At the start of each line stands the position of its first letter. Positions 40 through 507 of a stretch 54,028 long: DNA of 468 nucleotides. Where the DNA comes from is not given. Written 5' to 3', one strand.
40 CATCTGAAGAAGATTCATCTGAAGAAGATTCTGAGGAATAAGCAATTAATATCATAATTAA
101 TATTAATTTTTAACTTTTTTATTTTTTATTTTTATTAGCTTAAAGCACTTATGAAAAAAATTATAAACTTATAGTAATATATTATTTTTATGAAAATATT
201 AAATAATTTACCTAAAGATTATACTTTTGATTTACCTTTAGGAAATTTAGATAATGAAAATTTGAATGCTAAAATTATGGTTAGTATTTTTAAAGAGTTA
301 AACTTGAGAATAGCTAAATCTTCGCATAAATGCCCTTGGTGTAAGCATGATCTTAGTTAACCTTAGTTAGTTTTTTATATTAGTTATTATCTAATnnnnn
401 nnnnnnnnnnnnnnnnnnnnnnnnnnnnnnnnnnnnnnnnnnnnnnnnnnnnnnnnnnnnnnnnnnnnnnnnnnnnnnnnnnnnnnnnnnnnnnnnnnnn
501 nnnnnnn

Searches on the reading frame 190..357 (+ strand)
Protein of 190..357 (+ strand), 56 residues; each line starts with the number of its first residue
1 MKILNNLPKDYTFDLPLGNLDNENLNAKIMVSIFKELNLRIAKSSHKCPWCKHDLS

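Call 33: search_protein_families(library=pfam, proteins=[window:190-357:+], max_evalue=1)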
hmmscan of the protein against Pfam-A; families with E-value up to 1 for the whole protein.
seq(56 aa): 1 family
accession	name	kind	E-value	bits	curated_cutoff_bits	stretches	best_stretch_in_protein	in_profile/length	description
PF04423.19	Rad50_zn_hook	-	0.055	13.7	24.3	1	36-56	7-30/52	Rad50 zinc hook motif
